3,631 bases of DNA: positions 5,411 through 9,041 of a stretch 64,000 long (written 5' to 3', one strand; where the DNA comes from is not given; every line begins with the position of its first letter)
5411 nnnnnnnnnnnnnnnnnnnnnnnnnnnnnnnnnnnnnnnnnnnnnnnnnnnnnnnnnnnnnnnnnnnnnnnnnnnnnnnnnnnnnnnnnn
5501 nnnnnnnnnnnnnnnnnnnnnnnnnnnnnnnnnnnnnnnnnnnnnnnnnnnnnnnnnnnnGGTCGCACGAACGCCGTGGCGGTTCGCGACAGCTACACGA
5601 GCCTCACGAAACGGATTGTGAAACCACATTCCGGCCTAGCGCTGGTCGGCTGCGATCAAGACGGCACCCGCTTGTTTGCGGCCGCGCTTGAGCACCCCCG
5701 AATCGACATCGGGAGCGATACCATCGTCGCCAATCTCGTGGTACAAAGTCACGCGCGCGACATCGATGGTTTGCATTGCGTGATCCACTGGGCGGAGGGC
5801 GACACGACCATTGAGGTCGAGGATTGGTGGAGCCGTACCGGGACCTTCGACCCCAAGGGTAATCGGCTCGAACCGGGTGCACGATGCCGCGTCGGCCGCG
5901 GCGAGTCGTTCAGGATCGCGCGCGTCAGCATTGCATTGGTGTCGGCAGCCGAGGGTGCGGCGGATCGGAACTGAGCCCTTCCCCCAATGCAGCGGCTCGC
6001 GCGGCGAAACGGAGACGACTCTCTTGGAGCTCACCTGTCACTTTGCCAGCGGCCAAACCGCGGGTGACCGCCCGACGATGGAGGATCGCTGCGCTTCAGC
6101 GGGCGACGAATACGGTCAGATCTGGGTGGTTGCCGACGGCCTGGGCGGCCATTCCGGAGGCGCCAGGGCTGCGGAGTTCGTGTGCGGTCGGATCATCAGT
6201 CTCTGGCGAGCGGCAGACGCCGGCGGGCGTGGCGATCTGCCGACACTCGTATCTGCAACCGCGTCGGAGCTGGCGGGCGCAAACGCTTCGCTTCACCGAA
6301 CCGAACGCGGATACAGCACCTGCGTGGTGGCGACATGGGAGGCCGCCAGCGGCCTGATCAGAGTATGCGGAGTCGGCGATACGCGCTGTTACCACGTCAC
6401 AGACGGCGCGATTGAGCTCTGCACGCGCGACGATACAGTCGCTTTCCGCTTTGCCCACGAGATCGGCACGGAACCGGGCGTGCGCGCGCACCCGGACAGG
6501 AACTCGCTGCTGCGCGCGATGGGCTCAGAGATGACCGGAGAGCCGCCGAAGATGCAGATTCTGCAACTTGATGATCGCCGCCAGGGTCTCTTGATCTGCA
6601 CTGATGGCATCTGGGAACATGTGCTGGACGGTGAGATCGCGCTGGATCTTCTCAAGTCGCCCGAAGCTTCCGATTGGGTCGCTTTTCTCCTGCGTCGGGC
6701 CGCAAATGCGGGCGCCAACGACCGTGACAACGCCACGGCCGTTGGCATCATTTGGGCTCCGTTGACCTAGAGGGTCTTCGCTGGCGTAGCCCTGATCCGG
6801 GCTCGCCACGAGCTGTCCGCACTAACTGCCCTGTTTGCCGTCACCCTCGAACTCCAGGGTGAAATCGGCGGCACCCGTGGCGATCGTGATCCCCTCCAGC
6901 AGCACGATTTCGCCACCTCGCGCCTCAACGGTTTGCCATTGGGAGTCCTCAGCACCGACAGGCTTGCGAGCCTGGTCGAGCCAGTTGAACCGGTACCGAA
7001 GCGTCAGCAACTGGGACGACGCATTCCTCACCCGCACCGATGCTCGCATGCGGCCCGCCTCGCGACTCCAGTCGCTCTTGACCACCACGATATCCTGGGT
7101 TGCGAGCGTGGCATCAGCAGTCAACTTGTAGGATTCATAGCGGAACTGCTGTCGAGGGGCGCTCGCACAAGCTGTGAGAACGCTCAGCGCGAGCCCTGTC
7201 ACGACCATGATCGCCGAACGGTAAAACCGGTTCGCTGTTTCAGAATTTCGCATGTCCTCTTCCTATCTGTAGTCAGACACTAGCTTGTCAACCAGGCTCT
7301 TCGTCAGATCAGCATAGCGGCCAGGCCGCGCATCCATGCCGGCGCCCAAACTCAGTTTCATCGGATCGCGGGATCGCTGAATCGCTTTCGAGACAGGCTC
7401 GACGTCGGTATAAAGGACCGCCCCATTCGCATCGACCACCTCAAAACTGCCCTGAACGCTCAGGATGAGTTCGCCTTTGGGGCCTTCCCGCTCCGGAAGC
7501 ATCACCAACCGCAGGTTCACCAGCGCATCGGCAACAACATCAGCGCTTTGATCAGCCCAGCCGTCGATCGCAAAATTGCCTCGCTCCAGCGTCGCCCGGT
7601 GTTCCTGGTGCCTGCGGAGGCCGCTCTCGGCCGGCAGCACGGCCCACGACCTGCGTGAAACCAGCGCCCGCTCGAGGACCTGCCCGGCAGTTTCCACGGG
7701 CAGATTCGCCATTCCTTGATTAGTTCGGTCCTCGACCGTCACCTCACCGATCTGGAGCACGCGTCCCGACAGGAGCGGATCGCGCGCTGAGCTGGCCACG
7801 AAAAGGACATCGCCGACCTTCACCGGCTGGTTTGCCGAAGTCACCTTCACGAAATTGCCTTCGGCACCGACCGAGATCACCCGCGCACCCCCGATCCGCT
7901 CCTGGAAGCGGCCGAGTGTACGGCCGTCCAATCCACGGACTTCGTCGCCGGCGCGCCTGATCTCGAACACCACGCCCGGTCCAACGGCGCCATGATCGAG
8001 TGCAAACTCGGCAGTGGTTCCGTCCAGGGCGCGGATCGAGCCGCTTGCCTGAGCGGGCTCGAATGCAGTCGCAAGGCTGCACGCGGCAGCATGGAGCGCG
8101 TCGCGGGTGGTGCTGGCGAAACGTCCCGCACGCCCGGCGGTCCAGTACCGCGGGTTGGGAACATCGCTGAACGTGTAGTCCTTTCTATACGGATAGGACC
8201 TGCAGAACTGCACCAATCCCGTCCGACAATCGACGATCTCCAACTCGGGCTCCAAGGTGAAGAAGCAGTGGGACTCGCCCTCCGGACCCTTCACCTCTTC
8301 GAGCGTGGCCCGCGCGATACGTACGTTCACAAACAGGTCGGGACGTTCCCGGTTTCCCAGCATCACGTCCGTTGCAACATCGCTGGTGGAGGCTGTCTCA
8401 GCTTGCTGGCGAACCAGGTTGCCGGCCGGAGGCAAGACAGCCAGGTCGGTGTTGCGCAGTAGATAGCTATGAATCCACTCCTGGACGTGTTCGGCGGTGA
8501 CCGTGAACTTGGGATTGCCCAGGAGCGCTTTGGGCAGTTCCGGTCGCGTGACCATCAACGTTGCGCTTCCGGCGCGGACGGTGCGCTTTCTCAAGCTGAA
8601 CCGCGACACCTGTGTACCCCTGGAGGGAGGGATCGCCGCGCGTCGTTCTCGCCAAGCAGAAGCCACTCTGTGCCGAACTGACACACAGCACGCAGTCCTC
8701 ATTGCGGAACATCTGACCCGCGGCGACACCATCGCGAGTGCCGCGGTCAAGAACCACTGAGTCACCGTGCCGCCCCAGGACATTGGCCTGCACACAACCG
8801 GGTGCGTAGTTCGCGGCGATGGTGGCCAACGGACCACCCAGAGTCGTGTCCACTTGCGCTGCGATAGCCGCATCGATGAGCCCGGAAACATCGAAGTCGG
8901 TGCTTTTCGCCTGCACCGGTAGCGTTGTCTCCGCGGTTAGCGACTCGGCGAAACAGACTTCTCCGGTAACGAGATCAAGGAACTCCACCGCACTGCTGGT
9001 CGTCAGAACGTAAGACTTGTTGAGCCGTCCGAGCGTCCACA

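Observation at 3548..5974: Single 808-aa protein fusing a PP2C phosphatase, a trypsin-like serine protease and an FHA-like domain across two membrane passes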

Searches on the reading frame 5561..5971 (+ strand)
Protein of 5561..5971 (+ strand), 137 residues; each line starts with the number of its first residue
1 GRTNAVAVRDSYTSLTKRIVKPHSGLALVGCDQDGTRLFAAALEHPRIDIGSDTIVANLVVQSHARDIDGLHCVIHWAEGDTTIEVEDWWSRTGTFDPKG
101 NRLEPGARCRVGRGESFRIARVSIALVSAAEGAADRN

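Call 17: search_solved_structures(query=window:5561-5971:+, max_evalue=10, show_alignments=3)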
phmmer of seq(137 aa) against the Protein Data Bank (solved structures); distinct sequences matched with E-value up to 10: 1.
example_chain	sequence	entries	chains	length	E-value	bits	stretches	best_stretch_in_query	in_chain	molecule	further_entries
5jay_A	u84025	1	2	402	0.24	14.6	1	32-101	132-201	8-amino-7-oxononanoate synthase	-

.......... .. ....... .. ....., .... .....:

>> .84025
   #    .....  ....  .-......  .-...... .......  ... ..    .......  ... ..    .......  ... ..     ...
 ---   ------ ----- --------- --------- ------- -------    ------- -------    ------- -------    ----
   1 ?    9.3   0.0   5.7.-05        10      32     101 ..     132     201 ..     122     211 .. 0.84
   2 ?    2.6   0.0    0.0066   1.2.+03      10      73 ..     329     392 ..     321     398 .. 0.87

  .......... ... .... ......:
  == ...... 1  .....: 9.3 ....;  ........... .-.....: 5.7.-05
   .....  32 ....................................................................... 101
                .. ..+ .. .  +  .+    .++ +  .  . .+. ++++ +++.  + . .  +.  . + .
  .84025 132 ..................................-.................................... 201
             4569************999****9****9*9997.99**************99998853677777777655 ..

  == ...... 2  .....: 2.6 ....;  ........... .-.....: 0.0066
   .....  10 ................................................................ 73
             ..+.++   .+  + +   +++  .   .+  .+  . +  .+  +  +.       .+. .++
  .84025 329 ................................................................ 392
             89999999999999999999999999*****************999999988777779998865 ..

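Call 68: predict_structure(alignment_id=A5)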
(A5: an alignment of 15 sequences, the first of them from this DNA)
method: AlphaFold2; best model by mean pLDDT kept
length: 119 residues; sequences in the alignment: 15
mean_pLDDT: 91.4   pTM: 0.82
mean pLDDT of the five models: 91.4, 90.8, 89.0, 88.9, 84.7
residues with pLDDT >= 90: 95; 70-90: 15; 50-70: 6; < 50: 3
segments of 3 or more residues with pLDDT < 50: 1-3
pLDDT, mean of each block of 10 residues (from residue 1): 69 94 93 97 93 96 94 97 98 97 95 72
secondary structure, 60 per line:
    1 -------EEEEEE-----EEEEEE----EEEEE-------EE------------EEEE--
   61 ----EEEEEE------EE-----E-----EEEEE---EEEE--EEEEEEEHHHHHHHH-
elements in order: E8-13 E19-24 E29-33 E55-58 E65-70 E90-94 E98-101 E104-110 H111-118

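Call 74: fold_search(model_id=the predicted structure, library=pdb)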
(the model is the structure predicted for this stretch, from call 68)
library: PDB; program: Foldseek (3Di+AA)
matches with E <= 10: 563; with E <= 0.001: 86
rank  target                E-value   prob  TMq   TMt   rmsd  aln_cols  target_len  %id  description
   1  3gqs_A                4.0e-07  1.00  0.68  0.79   2.7       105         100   21  Crystal structure of the FHA domain of CT664 protein from Chlamydia trachomatis (released 2009-04-07)
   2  4h87_B                6.0e-07  1.00  0.74  0.72   2.4       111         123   21  Crystal structure of a FHA domain of kanadaptin (SLC4A1AP) from Homo sapiens at 1.55 A resolution (released 2012-10-10)
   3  4h87_A                1.1e-06  1.00  0.71  0.68   2.8       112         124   20  Crystal structure of a FHA domain of kanadaptin (SLC4A1AP) from Homo sapiens at 1.55 A resolution (released 2012-10-10)
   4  8i0p_X                1.2e-06  1.00  0.67  0.53   5.3       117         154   15  The cryo-EM structure of human pre-Bact complex (released 2024-07-31)
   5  3gqs_B                1.4e-06  1.00  0.71  0.82   2.3       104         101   19  Crystal structure of the FHA domain of CT664 protein from Chlamydia trachomatis (released 2009-04-07)
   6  4jon_C                1.8e-06  1.00  0.64  0.65   2.8       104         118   23  Crystal structure of a centrosomal protein 170kDa, transcript variant beta (CEP170) from Homo sapiens at 2.15 A resolu (released 2013-04-17)
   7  4jon_A                2.1e-06  1.00  0.64  0.63   2.8       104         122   23  Crystal structure of a centrosomal protein 170kDa, transcript variant beta (CEP170) from Homo sapiens at 2.15 A resolu (released 2013-04-17)
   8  4jon_D                2.1e-06  1.00  0.64  0.64   2.8       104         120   23  Crystal structure of a centrosomal protein 170kDa, transcript variant beta (CEP170) from Homo sapiens at 2.15 A resolu (released 2013-04-17)
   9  4jon_B                2.3e-06  1.00  0.59  0.58   4.1       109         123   22  Crystal structure of a centrosomal protein 170kDa, transcript variant beta (CEP170) from Homo sapiens at 2.15 A resolu (released 2013-04-17)
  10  2aff_MODEL_1_A        2.5e-06  1.00  0.67  0.80   2.5       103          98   16  The solution structure of the Ki67FHA/hNIFK(226-269)3P complex (released 2005-10-25)
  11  4jon_E                2.5e-06  1.00  0.65  0.63   2.8       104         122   23  Crystal structure of a centrosomal protein 170kDa, transcript variant beta (CEP170) from Homo sapiens at 2.15 A resolu (released 2013-04-17)
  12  5yyx                  4.8e-06  1.00  0.68  0.68   3.2       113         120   16  Crystal Structure of the MEK1 FHA domain (released 2018-10-10)
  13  7dvq_X                9.1e-06  1.00  0.67  0.52   5.4       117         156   15  Cryo-EM Structure of the Activated Human Minor Spliceosome (minor Bact Complex) (released 2021-03-31)
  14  6i2q_B                9.1e-06  1.00  0.61  0.73   3.1       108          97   18  Crystal structure of the wild-type SucA domain of Mycobacterium smegmatis KGD (alpha-ketoglutarate decarboxylase), in  (released 2019-05-22)
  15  4qcj                  9.1e-06  1.00  0.62  0.71   3.3       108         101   19  Crystal Structure of OdhI from Corynebacterium glutamicum (released 2014-07-02)
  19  4d9v_B                1.3e-05  1.00  0.60  0.66   3.3       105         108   21  Structure of the Type III Secretion System Protein (released 2012-09-26)
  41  4a0e_A                3.6e-05  1.00  0.59  0.64   3.3       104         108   19  Crystal structure of the cytoplasmic N-terminal domain of Yersinia pestis YscD (released 2012-02-29)
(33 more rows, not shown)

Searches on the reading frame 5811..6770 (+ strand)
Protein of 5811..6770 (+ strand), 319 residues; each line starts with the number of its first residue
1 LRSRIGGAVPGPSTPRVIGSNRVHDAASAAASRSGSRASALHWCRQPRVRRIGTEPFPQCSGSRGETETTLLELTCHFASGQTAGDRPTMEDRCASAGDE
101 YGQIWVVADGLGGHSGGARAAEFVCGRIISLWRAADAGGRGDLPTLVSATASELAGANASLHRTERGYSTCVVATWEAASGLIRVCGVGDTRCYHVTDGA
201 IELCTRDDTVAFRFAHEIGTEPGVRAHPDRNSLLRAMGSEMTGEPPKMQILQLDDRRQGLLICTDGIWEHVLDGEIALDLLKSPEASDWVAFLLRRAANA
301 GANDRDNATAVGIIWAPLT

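Call 6: search_protein_families(library=pfam, proteins=[window:5811-6770:+], max_evalue=1)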
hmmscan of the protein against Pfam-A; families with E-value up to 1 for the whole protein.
window:5811-6770:+ (319 aa): 3 families
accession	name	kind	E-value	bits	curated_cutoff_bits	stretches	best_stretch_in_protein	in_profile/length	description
PF13672.11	PP2C_2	-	4.4e-12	46.4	24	1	91-275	13-182/209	Protein phosphatase 2C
PF07228.17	SpoIIE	-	0.018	15.4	25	1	121-202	19-95/192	Stage II sporulation protein E (SpoIIE)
PF00481.26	PP2C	-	0.26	11.4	20.3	0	245-276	190-221/255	Protein phosphatase 2C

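Call 7: search_protein_families(library=ncbifam, proteins=[window:5811-6770:+], max_evalue=1)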
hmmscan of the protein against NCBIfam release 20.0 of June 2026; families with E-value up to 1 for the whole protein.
window:5811-6770:+ (319 aa): 2 families
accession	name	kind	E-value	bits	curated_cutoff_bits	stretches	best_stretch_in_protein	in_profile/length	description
NF033484.1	Stp1_PP2C_phos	equivalog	5.8e-26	91.4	230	1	87-311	8-229/232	Stp1/IreP family PP2C-type Ser/Thr phosphatase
NF011149.0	PRK14559.1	equivalog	9.7e-06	24.6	374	1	104-272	413-585/642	serine/threonine phosphatase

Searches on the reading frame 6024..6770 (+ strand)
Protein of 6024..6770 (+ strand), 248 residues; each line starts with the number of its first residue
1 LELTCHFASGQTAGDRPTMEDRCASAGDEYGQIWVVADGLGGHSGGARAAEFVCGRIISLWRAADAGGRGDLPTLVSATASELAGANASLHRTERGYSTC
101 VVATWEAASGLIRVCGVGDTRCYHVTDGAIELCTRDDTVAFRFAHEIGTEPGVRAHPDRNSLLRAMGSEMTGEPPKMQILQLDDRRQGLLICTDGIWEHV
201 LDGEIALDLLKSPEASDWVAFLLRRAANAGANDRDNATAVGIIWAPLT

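Call 88: search_protein_families(library=padloc, proteins=[window:6024-6770:+], max_evalue=0.001)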
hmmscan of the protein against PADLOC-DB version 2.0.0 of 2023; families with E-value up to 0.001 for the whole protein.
window:6024-6770:+ (248 aa): 1 family
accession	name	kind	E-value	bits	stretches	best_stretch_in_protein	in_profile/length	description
PDLC04518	PDC-M21C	-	7.3e-09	33.2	1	15-199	14-189/243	-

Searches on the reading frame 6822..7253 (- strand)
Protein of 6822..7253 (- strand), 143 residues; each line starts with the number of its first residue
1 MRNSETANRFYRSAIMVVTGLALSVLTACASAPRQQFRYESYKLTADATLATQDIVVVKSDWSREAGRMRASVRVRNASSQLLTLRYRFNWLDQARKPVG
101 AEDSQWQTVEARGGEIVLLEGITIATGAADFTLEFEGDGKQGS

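Call 6: search_protein_families(library=pfam, proteins=[window:6822-7253:-], max_evalue=1)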
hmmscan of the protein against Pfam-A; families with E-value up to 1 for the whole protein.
window:6822-7253:- (143 aa): 3 families
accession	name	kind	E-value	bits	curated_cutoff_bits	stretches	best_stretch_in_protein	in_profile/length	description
PF07233.18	DUF1425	-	9.2e-14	51.6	28.3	1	44-134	3-93/96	Protein of unknown function (DUF1425)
PF20101.4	DUF6491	-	0.01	16.3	27.5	1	15-121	4-109/138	Family of unknown function (DUF6491)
PF15196.11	Harakiri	-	0.15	13.1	27.9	1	27-95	16-78/94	Activator of apoptosis harakiri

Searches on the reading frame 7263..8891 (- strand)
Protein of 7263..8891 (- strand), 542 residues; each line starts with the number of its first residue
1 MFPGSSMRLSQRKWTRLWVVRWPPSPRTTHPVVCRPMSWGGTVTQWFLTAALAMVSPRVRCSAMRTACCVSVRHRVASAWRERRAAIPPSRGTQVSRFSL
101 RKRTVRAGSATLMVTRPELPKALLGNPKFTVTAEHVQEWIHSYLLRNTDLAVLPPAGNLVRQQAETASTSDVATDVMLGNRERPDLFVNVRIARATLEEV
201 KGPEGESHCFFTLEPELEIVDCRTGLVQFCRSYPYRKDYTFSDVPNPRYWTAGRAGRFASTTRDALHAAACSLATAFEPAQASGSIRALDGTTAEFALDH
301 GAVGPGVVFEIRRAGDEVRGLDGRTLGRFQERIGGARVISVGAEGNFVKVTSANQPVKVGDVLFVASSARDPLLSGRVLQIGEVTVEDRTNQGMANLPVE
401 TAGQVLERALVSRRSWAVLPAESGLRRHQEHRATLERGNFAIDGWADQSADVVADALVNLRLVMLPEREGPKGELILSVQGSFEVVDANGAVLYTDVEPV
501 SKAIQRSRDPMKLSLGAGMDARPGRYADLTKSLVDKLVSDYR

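Call 6: search_protein_families(library=pfam, proteins=[window:7263-8891:-], max_evalue=1)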
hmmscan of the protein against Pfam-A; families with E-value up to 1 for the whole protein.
window:7263-8891:- (542 aa): 1 family
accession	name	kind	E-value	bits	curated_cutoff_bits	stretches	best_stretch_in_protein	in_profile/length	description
PF02080.26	TrkA_C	-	0.005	17.2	27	1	321-369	12-60/71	TrkA-C domain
